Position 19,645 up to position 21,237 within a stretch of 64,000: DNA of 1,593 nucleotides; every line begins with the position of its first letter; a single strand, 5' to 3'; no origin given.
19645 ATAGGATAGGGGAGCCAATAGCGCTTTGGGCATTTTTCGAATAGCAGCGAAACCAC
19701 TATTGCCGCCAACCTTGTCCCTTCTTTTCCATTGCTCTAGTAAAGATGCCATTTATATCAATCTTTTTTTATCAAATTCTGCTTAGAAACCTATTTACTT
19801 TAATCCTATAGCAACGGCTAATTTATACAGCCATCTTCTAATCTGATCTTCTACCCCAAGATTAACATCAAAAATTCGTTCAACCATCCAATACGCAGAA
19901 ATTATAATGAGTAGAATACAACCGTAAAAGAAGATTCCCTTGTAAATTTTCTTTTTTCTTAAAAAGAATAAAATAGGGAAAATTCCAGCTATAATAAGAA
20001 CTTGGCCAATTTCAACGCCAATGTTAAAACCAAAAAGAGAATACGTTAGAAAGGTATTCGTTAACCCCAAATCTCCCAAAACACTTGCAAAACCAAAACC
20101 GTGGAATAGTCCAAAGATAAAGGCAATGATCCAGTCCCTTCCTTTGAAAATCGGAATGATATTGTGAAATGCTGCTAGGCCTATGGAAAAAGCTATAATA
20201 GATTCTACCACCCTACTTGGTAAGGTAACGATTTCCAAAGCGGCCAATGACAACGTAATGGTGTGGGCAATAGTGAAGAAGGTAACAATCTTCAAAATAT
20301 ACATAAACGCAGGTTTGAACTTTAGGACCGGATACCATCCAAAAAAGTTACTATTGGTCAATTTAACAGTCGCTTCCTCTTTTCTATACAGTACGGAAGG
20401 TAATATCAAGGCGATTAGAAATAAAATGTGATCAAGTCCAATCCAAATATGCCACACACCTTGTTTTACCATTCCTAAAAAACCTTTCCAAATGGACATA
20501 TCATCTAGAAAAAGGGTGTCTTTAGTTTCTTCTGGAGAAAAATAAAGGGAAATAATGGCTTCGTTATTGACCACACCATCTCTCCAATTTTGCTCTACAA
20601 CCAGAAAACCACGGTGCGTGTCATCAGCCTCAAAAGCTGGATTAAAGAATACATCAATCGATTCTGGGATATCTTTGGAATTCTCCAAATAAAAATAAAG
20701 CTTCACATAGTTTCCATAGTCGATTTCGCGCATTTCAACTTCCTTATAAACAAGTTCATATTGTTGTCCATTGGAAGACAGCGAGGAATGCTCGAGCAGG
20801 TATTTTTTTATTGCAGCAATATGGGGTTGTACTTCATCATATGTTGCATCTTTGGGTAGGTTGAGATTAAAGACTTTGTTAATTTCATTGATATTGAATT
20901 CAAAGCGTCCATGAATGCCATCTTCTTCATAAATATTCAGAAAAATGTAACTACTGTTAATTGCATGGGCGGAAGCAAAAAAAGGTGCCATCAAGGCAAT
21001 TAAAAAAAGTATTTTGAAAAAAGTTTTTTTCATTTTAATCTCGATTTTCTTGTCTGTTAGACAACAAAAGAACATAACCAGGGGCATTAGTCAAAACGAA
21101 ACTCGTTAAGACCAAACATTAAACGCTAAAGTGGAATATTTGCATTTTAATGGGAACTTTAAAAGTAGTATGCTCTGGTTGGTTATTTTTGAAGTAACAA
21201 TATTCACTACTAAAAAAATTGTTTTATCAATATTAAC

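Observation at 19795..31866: Metal signature around the NRPS genes: a HupE/UreJ gene leads the synthetase operon, and a His-rich protein and TonB receptor lie downstream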

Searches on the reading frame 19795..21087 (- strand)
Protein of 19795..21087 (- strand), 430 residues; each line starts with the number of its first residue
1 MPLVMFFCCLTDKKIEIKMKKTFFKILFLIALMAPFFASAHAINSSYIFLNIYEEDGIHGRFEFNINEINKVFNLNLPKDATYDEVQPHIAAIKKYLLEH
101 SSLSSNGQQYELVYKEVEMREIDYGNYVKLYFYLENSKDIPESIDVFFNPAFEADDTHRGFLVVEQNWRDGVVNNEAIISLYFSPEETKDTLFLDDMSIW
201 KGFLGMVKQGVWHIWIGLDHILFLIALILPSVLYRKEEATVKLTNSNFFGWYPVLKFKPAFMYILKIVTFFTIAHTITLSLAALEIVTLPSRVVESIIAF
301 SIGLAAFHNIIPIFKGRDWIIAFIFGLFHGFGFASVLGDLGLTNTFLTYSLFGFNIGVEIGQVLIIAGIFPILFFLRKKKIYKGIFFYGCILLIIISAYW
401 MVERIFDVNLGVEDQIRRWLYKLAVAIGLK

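Call 4: search_protein_families(library=pfam, proteins=[window:19795-21087:-], max_evalue=0.01)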
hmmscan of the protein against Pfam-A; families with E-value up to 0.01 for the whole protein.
window:19795-21087:- (430 aa): 2 families
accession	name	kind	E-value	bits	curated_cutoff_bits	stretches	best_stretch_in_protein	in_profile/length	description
PF13795.12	HupE_UreJ_2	-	2.7e-44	151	24.5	1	207-379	2-155/156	HupE / UreJ protein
PF20420.3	DUF6702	-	0.0028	18.1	24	1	36-140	2-106/141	Domain of unknown function (DUF6702)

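Call 11: search_protein_families(library=ncbifam, proteins=[window:19795-21087:-], max_evalue=0.001)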
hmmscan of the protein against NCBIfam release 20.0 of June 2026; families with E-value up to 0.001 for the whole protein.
window:19795-21087:- (430 aa): 0 families

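Call 12: find_homologous_proteins(query=window:19795-21087:-)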
Query window:19795-21087:- (430 aa): 3894 proteins with E <= 0.001 among 8000 candidates; the best 120 are listed.
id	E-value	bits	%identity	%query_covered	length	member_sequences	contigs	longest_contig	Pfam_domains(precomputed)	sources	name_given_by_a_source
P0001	7.4e-282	953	100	99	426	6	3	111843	PF13795.14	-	-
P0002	1.6e-245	833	88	96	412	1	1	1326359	PF13795.14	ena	-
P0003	2.4e-245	832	88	96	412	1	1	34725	PF13795.14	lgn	-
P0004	1.9e-178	612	63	96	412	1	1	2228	PF13795.14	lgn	-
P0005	3.5e-178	611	64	96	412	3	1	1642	PF13795.14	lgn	-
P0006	9.6e-173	593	65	91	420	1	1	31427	PF04955.19,PF13795.14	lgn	-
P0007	1.5e-172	593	65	96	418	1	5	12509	PF13795.14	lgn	-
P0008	8.7e-172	590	64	96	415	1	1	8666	PF13795.14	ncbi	-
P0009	6.6e-168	577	62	96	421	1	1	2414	PF13795.14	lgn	-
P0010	3.2e-163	562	61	96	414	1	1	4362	PF13795.14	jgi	-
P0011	1.5e-162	560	62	92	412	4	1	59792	PF13795.14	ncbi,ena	-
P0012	2.4e-161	556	60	96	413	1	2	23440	PF13795.14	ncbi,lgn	ncbi:MAG: HupE/UreJ family protein [Bacteroidota bacterium]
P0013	3.2e-161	555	62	92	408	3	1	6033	PF13795.14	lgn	-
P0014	4.3e-160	552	61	96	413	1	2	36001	PF13795.14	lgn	-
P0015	4.7e-160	551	63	96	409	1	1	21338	PF13795.14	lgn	-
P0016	8.5e-159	547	60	91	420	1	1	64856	PF13795.14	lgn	-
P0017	9.8e-159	547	62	91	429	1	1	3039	PF13795.14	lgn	-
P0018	4.4e-158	545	58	96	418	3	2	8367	PF13795.14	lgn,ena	-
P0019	1.2e-157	543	59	96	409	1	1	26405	PF13795.14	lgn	-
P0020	2.5e-157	542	61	91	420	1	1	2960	PF13795.14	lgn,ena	-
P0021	5.2e-157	541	59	96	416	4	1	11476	PF13795.14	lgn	-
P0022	6.4e-157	541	60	96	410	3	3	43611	PF13795.14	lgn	-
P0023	1.6e-156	540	61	96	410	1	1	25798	PF13795.14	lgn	-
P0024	2.7e-156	539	60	96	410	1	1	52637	PF13795.14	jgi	-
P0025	3.0e-156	539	59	94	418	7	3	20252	PF13795.14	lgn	-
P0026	3.2e-156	539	62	91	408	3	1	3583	PF13795.14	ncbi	-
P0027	5.6e-156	538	59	96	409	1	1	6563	PF13795.14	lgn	-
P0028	5.8e-156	538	60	96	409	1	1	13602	PF13795.14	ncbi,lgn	-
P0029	7.3e-156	538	60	96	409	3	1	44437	PF13795.14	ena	-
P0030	9.2e-156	537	59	92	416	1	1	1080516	PF13795.14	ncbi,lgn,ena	-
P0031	1.7e-155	536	58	96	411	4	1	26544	PF13795.14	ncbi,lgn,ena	-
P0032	1.8e-155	536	58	96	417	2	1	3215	PF13795.14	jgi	jgi:hypothetical protein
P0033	7.4e-155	534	58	96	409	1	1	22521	PF13795.14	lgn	-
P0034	2.1e-154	533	60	96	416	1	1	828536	PF13795.14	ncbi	-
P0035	2.9e-154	532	59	91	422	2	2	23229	PF13795.14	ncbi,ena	-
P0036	3.1e-154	532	59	96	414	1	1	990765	PF13795.14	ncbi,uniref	ncbi:HupE/UreJ family protein [Maribacter sp. 2210JD10-5]|uniref:HupE/UreJ family protein n=1 Tax=Ma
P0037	4.2e-154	532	60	91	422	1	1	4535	PF13795.14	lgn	-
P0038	5.6e-154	531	59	93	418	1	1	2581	PF13795.14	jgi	jgi:hypothetical protein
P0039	6.5e-154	531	59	95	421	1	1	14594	PF13795.14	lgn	-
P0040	8.4e-154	531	60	96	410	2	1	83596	PF13795.14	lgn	-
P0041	1.3e-153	530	59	96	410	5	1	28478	PF13795.14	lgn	-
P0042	1.3e-153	530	59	96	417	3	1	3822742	PF13795.14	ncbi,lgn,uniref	ncbi:HupE/UreJ family protein [Winogradskyella sp. R77965]|uniref:HupE/UreJ family protein n=1 Tax=W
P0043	2.7e-153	529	59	96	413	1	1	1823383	PF13795.14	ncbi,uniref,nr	ncbi:HupE/UreJ family protein [uncultured Winogradskyella sp.]|uniref:HupE/UreJ family protein n=1 T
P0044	2.9e-153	529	59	96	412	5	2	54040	PF13795.14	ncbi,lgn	-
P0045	3.5e-153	529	60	96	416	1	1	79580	PF13795.14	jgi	-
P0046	3.9e-153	529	58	96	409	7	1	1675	PF13795.14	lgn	-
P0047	4.4e-153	528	58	96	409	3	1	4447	PF13795.14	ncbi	-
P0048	4.6e-153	528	58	96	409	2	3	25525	PF13795.14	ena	-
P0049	4.9e-153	528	59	95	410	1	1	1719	PF13795.14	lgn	-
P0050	5.3e-153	528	60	91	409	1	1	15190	PF13795.14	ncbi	ncbi:MAG: HupE/UreJ family protein [Polaribacter sp.]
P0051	5.8e-153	528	58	96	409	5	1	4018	PF13795.14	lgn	-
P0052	6.8e-153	528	58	96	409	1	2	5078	PF13795.14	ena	-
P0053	7.9e-153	528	59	96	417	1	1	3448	PF13795.14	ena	-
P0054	1.0e-152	527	59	96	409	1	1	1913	PF13795.14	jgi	jgi:hypothetical protein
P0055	1.2e-152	527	61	91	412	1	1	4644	PF13795.14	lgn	-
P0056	1.2e-152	527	61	91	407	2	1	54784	PF13795.14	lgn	-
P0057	3.2e-152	526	57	96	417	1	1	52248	PF13795.14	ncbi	ncbi:MAG: HupE/UreJ family protein [Flavobacteriaceae bacterium]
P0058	5.2e-152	525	58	94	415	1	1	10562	PF13795.14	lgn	-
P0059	5.3e-152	525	58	96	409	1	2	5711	PF13795.14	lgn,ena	-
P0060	6.8e-152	525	59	96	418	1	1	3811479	PF13795.14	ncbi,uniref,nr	ncbi:HupE/UreJ family protein [Winogradskyella sp. PG-2]|uniref:HupE/UreJ family protein n=1 Tax=Win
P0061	7.8e-152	524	56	95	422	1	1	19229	PF13795.14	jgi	-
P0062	9.5e-152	524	61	91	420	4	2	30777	PF13795.14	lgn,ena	-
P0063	1.4e-151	524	59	92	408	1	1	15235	PF13795.14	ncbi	-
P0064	1.6e-151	523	57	96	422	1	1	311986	PF13795.14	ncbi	-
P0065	2.2e-151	523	58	96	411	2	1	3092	PF13795.14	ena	-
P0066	2.2e-151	523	58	96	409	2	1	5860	PF13795.14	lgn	-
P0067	2.3e-151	523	60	91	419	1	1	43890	PF13795.14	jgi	jgi:hydrogenase/urease accessory protein HupE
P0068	3.6e-151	522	58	95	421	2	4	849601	PF13795.14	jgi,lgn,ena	-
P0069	4.4e-151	522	58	91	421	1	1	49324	PF13795.14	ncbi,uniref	ncbi:HupE/UreJ family protein [Aurantibacter sp.]|uniref:HupE/UreJ family protein n=1 Tax=Aurantibac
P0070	5.5e-151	522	58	92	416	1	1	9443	PF13795.14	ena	-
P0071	6.0e-151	521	57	96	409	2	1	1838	PF13795.14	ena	-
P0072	6.3e-151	521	57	96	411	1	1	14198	PF13795.14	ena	-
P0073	6.5e-151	521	58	96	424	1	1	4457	PF13795.14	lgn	-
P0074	7.0e-151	521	56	96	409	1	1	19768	PF13795.14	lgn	-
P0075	8.5e-151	521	58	96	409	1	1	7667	PF13795.14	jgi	-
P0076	1.0e-150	521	59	96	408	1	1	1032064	PF13795.14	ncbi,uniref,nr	ncbi:hypothetical protein GWK08_09540 [Leptobacterium flavescens]|uniref:HupE/UreJ family protein n=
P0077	1.2e-150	520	57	96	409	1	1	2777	PF13795.14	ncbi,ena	-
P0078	1.2e-150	520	59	91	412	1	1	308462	PF13795.14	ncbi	-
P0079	1.2e-150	520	60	92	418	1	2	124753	PF13795.14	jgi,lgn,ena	-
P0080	1.3e-150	520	59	92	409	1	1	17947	PF13795.14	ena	-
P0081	1.4e-150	520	57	98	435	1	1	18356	PF13795.14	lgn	-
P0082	2.0e-150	520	58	96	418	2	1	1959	PF13795.14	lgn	-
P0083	2.1e-150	520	57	94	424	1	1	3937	PF13795.14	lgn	-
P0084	2.9e-150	519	59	91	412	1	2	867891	PF13795.14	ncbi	-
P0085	3.2e-150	519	57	95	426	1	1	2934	PF13795.14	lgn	-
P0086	3.3e-150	519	58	96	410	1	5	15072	PF13795.14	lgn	-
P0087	3.7e-150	519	60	91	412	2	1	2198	PF13795.14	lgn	-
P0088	4.0e-150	519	57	96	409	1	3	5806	PF13795.14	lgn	-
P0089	7.7e-150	518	57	91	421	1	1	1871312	PF13795.14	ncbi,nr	ncbi:hypothetical protein GH721_01635 [Kriegella sp. EG-1]|nr:hypothetical protein [Flavobacteriacea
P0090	9.1e-150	518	58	91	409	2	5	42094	PF13795.14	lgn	-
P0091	1.3e-149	517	58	97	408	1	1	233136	PF13795.14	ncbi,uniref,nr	ncbi:HupE/UreJ family protein [Hyunsoonleella flava]|uniref:HupE/UreJ family protein n=1 Tax=Hyunsoo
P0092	1.4e-149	517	58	93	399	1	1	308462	PF13795.14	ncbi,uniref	ncbi:HupE/UreJ family protein [Hwangdonia sp.]|uniref:HupE/UreJ family protein n=1 Tax=Hwangdonia sp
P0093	1.7e-149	517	57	95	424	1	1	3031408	PF13795.14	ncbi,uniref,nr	ncbi:HupE/UreJ family protein [Aurantibacter crassamenti]|uniref:HupE/UreJ family protein n=1 Tax=Au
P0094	1.9e-149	517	57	96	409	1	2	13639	PF13795.14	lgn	-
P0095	2.2e-149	516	60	91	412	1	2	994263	PF13795.14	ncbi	-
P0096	2.8e-149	516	58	93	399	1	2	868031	PF13795.14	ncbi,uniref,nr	ncbi:HupE/UreJ family protein [Hwangdonia seohaensis]|uniref:HupE/UreJ family protein n=1 Tax=Hwangd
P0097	3.2e-149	516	57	96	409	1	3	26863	PF13795.14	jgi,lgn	-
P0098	3.3e-149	516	59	91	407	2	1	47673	PF13795.14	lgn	-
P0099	3.4e-149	516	57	96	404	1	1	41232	PF13795.14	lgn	-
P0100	4.0e-149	515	58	96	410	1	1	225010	PF13795.14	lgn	-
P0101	4.5e-149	515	58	96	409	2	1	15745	PF13795.14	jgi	-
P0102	4.7e-149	515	56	96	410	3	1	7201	PF13795.14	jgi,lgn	-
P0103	5.2e-149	515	57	96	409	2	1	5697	PF13795.14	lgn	-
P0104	5.5e-149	515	58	92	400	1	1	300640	PF13795.14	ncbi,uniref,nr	ncbi:HupE/UreJ family protein [uncultured Algibacter sp.]|uniref:HupE/UreJ family protein n=1 Tax=un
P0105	6.0e-149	515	56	95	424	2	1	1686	PF13795.14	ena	-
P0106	1.0e-148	514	57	92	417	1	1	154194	PF13795.14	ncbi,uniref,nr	ncbi:HupE/UreJ family protein [uncultured Winogradskyella sp.]|uniref:HupE/UreJ family protein n=1 T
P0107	1.4e-148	514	57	95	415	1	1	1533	PF13795.14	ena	-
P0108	1.8e-148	513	56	91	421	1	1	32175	PF13795.14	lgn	-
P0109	1.9e-148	513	57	96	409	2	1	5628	PF13795.14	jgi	-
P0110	2.4e-148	513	57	96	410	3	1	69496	PF13795.14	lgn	-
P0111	3.1e-148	512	57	96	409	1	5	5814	PF13795.14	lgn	-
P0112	3.5e-148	512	59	91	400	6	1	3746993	PF13795.14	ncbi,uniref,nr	ncbi:HupE/UreJ family protein [Algibacter luteus]|uniref:HupE/UreJ family protein n=1 Tax=Algibacter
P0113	5.8e-148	512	57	94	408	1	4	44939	PF13795.14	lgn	-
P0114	7.4e-148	511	60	91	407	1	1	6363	PF13795.14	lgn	-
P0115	1.1e-147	511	56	96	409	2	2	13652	PF13795.14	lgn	-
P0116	1.3e-147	510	58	91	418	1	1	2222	PF13795.14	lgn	-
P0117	1.7e-147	510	55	95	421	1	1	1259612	PF13795.14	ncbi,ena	-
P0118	1.7e-147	510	56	95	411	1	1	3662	PF13795.14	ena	-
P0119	1.8e-147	510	58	91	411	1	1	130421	PF13795.14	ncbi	-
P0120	1.9e-147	510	56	92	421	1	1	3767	PF13795.14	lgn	-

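Call 13: find_related_loci(query=window:19795-21087:-, collection=genome_contigs, flank=10000)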
Query window:19795-21087:- (430 aa) in genome_contigs; peptide patterns used: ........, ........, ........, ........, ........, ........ (x = any residue, [..] = any of these).
92 stretches matched a pattern; 24 encode a relative of the query (tblastn E <= 1e-3); 24 distinct loci.
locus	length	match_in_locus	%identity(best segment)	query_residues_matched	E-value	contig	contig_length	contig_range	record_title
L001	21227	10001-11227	59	19-430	3e-159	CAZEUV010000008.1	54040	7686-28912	MAG TPA_asm: uncultured Maribacter sp. isolate SRP128015_co1_88 genome assembly, contig: NODE_447_length_54040_cov_16.57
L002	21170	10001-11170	60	38-430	3e-154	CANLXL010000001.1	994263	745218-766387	uncultured Flaviramulus sp. isolate 3-332-G.fasta genome assembly, contig: NODE_1, whole genome shotgun sequence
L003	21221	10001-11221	56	16-430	1e-153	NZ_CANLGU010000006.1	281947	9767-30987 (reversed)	Uncultured Algibacter sp. isolate 2-1252.fasta NODE_6, whole genome shotgun sequence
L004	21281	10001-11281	55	3-430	8e-153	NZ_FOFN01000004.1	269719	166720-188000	Hyunsoonleella jejuensis strain DSM 21035, whole genome shotgun sequence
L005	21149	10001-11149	59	40-430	1e-151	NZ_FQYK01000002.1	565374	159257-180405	Algibacter luteus strain CGMCC 1.12213, whole genome shotgun sequence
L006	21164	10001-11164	59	40-430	6e-151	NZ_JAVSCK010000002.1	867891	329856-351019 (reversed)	Hwangdonia seohaensis strain HD-3 32177_scaffold2, whole genome shotgun sequence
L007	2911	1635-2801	58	40-430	4e-158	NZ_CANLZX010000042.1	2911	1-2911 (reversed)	Uncultured Algibacter sp. isolate 4-1434.fasta NODE_350, whole genome shotgun sequence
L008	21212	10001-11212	56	34-430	4e-149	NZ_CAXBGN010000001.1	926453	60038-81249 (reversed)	MAG: uncultured Kriegella sp. isolate ERR2762110_binner23_Refined_20 ERZ3422254.4, whole genome shotgun sequence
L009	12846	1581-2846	54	16-430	2e-147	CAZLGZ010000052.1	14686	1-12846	MAG TPA_asm: uncultured Flavobacteriaceae bacterium isolate SRP114822_co5_57 genome assembly, contig: NODE_935_length_14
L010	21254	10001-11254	53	19-430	3e-141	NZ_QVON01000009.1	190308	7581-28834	Arenibacter sp. P308M17 contig9, whole genome shotgun sequence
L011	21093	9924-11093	55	40-429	4e-139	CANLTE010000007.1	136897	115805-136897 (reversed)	uncultured Maribacter sp. isolate 4-549.fasta genome assembly, contig: NODE_7, whole genome shotgun sequence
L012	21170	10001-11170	55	40-429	4e-139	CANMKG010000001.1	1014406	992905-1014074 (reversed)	uncultured Maribacter sp. isolate 515-3Z.fasta genome assembly, contig: NODE_1, whole genome shotgun sequence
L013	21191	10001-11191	54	40-429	1e-138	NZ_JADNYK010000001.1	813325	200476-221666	Pseudozobellia sp. WGM2 NODE_1_length_813325_cov_74.536703, whole genome shotgun sequence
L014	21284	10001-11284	51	7-418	4e-138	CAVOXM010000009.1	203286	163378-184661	MAG: uncultured Flavobacteriaceae bacterium isolate MFD09779.bin.2.8 genome assembly, contig: contig_74844, whole genome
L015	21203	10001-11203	54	35-420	3e-136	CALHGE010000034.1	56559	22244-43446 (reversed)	MAG: uncultured Flavobacteriaceae bacterium isolate R3_Bin_METABAT__35_sub_1 genome assembly, contig: c_000001708276, wh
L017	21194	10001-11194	56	40-429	6e-132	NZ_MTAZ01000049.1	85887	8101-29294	Arenibacter amylolyticus strain AK53 M15_F_1_contig_50, whole genome shotgun sequence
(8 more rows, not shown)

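Call 30: search_solved_structures(query=A2, max_evalue=1, show_alignments=2)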
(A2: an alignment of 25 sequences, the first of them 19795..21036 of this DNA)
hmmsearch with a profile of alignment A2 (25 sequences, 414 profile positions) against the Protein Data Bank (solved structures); distinct sequences matched with E-value up to 1: 1.
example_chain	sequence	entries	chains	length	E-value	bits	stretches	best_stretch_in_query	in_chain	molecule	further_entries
9k6m_A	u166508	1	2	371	0.44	12.6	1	50-132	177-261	EF-hand domain-containing protein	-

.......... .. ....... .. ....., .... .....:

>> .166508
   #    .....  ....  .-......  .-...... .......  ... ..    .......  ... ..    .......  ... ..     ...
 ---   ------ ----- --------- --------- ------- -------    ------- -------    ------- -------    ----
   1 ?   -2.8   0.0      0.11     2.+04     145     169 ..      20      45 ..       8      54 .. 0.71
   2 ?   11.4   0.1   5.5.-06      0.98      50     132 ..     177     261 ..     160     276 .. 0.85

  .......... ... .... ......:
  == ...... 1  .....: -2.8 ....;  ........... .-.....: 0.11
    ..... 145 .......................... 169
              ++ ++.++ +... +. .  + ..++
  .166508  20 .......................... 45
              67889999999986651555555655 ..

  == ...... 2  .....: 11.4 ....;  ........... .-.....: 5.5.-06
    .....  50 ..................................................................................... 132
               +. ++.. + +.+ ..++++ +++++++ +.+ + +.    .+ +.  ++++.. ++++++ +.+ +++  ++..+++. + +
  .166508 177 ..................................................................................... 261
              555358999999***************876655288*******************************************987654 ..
